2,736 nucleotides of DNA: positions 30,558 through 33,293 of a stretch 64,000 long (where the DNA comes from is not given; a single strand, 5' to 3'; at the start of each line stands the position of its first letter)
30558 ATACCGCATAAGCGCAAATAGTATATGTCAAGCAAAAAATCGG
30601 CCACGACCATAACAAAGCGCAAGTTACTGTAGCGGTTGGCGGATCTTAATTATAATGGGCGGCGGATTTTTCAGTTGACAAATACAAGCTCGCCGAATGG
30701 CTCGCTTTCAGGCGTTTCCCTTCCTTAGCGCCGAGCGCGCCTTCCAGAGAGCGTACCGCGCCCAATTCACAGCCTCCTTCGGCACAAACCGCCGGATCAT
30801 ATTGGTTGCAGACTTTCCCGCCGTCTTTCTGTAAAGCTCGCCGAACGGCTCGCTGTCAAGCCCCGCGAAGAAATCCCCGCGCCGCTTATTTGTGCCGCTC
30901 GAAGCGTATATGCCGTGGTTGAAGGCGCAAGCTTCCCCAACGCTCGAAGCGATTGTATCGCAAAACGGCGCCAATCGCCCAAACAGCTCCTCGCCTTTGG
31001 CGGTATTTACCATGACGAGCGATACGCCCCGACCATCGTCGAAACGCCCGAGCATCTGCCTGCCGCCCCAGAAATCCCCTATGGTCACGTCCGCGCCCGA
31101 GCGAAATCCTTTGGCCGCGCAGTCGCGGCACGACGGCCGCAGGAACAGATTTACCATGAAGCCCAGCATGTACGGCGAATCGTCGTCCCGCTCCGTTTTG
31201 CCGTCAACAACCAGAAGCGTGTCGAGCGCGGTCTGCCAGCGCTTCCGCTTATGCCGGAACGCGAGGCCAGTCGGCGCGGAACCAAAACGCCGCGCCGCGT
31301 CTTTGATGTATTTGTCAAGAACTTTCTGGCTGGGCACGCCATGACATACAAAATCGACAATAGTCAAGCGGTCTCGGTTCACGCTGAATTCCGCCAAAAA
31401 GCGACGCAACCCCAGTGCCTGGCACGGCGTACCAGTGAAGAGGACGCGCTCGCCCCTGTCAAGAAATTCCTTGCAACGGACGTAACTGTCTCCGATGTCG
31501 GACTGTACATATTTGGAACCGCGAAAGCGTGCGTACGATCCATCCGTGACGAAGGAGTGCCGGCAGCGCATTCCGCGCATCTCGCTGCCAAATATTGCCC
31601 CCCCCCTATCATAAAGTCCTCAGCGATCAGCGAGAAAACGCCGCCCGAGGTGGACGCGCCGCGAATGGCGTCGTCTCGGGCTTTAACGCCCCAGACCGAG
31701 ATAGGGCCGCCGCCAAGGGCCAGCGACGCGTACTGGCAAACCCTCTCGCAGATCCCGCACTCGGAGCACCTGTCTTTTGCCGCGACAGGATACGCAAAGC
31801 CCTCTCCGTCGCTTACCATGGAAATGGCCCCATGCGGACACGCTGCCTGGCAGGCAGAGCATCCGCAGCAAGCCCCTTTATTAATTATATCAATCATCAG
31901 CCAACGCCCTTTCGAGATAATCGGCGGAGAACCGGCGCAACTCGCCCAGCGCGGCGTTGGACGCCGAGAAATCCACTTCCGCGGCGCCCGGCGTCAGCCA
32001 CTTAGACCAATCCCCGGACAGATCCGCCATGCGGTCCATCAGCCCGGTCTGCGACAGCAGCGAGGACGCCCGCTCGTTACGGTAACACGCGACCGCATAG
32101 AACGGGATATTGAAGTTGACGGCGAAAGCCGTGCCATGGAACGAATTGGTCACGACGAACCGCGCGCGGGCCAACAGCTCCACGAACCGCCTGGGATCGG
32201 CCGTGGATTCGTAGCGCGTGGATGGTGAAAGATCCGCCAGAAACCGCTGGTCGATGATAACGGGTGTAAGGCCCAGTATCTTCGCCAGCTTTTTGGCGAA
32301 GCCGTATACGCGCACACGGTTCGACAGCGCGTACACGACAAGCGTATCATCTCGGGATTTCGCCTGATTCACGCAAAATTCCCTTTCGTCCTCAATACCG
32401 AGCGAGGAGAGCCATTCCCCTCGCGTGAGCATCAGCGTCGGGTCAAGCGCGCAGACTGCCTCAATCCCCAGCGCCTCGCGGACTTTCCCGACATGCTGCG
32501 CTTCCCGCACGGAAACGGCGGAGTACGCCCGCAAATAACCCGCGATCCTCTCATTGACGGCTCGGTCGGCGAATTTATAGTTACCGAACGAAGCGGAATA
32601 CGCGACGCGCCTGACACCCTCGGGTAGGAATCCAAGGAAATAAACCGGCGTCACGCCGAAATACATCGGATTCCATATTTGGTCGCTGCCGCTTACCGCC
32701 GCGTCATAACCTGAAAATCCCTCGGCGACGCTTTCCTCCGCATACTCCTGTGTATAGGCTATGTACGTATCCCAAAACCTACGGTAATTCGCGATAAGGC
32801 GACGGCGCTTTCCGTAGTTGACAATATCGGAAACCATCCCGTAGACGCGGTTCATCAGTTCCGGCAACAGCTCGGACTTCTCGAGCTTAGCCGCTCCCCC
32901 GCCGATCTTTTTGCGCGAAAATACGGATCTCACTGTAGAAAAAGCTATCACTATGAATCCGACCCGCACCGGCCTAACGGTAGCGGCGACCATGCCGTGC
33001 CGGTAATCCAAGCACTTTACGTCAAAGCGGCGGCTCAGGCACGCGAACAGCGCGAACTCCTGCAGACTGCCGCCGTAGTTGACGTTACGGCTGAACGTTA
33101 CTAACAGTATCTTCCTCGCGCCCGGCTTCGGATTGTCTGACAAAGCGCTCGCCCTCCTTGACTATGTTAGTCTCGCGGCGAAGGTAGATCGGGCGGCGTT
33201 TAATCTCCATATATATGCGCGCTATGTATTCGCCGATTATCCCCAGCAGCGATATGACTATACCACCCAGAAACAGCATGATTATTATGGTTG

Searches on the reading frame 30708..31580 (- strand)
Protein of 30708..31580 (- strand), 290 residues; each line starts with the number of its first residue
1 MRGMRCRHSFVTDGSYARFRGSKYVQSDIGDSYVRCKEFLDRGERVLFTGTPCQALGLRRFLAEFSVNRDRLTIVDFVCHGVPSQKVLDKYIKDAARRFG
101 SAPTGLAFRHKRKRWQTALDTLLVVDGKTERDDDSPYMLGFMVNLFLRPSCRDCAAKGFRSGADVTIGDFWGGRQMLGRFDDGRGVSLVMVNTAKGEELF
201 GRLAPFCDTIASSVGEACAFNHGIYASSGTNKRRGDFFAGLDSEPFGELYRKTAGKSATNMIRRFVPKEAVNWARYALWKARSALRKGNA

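Call 33: search_protein_families(library=pfam, proteins=[window:30708-31580:-], max_evalue=0.001)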
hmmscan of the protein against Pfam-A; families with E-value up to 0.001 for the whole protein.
window:30708-31580:- (290 aa): 1 family
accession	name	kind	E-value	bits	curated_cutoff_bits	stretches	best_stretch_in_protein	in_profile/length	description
PF04432.18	FrhB_FdhB_C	-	6.5e-20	72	23.3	1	44-201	2-134/150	Coenzyme F420 hydrogenase/dehydrogenase, beta subunit C terminus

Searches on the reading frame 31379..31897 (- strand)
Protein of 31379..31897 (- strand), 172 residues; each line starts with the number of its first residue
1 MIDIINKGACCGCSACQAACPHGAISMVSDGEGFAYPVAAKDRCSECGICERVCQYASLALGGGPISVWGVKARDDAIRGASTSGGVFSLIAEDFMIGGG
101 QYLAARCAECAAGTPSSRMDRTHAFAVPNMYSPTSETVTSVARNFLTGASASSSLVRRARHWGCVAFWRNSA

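Call 33: search_protein_families(library=pfam, proteins=[window:31379-31897:-], max_evalue=0.001)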
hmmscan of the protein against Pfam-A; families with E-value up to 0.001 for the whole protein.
window:31379-31897:- (172 aa): 5 families
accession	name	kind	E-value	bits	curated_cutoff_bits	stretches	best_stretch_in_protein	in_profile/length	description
PF13187.11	Fer4_9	-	1.7e-08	34.8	27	1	9-56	1-49/52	4Fe-4S dicluster domain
PF12838.12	Fer4_7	-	1.2e-07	32.5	27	1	10-56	2-50/52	4Fe-4S dicluster domain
PF00037.32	Fer4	-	2.7e-06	27.4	21.1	1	4-26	2-24/24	4Fe-4S binding domain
PF14697.11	Fer4_21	-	0.00019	22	35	1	5-54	3-51/59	4Fe-4S dicluster domain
PF13237.11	Fer4_10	-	0.00033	21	25.5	0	4-54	3-52/53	4Fe-4S dicluster domain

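Call 62: list_cluster_members(proteins=[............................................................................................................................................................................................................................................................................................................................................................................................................, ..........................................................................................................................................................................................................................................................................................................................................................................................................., window:31379-31897:-, L004:7573-8436:+])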
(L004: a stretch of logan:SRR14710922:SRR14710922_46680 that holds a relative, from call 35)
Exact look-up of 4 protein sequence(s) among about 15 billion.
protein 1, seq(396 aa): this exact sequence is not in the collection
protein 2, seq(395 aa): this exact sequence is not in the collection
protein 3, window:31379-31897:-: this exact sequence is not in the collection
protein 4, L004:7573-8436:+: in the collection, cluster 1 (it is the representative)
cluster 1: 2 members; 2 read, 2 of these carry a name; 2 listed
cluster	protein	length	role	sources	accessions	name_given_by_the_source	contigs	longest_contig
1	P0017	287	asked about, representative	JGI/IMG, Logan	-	hypothetical protein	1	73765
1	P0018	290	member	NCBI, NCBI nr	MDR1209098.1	MAG: Coenzyme F420 hydrogenase/dehydrogenase, beta subunit C-terminal domain ... | Coenzyme F420 hydrogenase/dehydrogenase, beta subunit C-terminal domain [Clostridiales ...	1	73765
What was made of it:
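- On Intragenic homopolymer contingency locus (translational on/off): The G10 and G7 products are not in the protein collection (call 62).
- The ON form of the frameshifted protein is absent from a 15-billion-protein collection (call 62). No ON variant is on record (call 62).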

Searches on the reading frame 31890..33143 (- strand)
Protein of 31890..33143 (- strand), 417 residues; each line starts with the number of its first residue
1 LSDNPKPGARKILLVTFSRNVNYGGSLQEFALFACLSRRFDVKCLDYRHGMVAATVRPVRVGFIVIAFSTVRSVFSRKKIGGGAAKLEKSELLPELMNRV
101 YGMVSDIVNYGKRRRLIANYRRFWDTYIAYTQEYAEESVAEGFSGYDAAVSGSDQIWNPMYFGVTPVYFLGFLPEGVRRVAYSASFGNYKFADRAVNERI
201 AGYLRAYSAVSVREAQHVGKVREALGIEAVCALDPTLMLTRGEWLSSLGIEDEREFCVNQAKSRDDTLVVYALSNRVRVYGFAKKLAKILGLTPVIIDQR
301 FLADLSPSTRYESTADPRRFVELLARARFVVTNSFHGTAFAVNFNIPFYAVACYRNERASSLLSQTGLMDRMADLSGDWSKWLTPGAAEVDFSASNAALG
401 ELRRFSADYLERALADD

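Call 33: search_protein_families(library=pfam, proteins=[window:31890-33143:-], max_evalue=0.001)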
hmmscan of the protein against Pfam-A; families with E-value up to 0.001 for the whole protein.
window:31890-33143:- (417 aa): 1 family
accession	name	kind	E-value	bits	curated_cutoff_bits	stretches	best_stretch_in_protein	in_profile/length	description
PF04230.19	PS_pyruv_trans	-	5.3e-25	89.3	25.3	1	22-352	1-277/280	Polysaccharide pyruvyl transferase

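Call 35: find_encoding_contigs(protein=window:31890-33143:-, flank=6000, max_places=10)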
Protein window:31890-33143:- (417 aa): 1 contig read that carries it; 1 place shown.
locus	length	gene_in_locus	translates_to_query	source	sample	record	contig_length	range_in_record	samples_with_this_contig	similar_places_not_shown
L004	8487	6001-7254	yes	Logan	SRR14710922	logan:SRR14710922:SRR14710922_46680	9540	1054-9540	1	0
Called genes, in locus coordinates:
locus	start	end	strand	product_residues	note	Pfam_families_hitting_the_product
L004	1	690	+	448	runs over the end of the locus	PF00395:SLH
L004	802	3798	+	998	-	PF09586:YfhO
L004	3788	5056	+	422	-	-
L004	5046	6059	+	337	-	PF00535:Glycos_transf_2, PF13641:Glyco_tranf_2_3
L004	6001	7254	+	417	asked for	PF04230:PS_pyruv_trans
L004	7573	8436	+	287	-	PF04432:FrhB_FdhB_C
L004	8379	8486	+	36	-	?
